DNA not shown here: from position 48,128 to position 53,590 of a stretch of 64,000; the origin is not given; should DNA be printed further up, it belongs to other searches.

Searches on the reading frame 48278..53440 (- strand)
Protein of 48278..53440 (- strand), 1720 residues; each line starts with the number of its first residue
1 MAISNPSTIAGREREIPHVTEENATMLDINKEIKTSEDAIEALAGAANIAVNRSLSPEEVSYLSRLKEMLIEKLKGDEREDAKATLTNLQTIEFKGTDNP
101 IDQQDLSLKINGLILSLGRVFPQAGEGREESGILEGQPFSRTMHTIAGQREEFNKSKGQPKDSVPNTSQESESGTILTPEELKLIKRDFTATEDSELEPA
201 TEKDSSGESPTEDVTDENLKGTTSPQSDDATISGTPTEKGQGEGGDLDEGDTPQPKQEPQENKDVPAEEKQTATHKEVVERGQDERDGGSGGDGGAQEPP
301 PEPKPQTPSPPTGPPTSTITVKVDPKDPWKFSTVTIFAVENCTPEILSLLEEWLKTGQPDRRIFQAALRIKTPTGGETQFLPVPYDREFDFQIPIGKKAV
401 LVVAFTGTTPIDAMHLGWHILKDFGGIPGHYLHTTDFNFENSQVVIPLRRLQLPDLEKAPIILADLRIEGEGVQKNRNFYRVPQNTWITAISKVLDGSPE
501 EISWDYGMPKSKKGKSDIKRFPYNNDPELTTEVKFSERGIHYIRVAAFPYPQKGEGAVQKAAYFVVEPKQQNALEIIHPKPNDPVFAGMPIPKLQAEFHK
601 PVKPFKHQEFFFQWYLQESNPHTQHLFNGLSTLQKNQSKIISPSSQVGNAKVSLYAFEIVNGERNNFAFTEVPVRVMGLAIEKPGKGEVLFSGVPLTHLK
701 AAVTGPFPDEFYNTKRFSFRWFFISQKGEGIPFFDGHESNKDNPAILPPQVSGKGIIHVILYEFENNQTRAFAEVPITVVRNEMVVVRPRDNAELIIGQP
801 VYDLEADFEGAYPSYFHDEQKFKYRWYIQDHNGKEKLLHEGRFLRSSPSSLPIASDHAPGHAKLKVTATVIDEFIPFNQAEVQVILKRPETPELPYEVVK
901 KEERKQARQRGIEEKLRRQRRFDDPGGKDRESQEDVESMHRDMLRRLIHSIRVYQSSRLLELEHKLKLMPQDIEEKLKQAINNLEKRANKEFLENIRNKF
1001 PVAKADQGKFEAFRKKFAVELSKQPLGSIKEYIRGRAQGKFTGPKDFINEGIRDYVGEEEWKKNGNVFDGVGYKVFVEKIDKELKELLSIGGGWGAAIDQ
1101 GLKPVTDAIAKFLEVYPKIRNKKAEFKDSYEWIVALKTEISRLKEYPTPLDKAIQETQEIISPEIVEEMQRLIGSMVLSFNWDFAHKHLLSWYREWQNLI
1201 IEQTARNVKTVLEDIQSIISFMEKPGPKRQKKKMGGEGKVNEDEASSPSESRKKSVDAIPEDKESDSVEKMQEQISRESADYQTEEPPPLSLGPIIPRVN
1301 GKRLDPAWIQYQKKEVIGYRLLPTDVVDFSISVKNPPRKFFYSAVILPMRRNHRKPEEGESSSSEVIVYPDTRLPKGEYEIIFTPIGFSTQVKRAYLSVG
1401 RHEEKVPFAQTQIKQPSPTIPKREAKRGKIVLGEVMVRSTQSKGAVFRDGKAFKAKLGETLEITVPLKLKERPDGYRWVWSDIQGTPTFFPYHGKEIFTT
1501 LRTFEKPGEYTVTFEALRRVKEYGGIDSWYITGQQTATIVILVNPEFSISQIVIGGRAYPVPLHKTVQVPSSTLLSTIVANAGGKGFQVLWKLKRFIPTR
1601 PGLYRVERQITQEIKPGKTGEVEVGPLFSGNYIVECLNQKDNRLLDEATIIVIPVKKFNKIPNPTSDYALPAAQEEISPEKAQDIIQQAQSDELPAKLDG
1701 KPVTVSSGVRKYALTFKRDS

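Call 6: search_protein_families(library=pfam, max_evalue=1, proteins=[window:48278-53440:-])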
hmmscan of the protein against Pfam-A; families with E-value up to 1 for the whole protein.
window:48278-53440:- (1720 aa): 2 families
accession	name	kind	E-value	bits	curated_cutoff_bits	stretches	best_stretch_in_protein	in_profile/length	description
PF00801.26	PKD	-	0.0023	18.4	23.5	0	1457-1516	13-65/80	PKD domain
PF11101.13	DUF2884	-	0.052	13.6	30.6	1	932-990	142-200/228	Protein of unknown function (DUF2884)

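Call 7: search_protein_families(library=phrogs, max_evalue=0.1, proteins=[window:48278-53440:-])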
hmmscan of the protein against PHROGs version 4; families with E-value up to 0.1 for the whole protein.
window:48278-53440:- (1720 aa): 0 families

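Call 14: search_protein_families(library=ncbifam, max_evalue=1, proteins=[window:48278-53440:-])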
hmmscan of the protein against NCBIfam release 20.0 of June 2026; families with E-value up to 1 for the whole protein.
window:48278-53440:- (1720 aa): 1 family
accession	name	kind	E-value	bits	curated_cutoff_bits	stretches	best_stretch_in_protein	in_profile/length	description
TIGR03769.1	P_ac_wall_RPT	domain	0.0069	16.9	30.9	1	1503-1517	8-22/41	TIGR03769 domain-containing protein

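Call 15: search_protein_families(library=padloc, max_evalue=1, proteins=[window:48278-53440:-])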
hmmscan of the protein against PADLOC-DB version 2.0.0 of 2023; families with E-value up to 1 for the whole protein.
window:48278-53440:- (1720 aa): 0 families
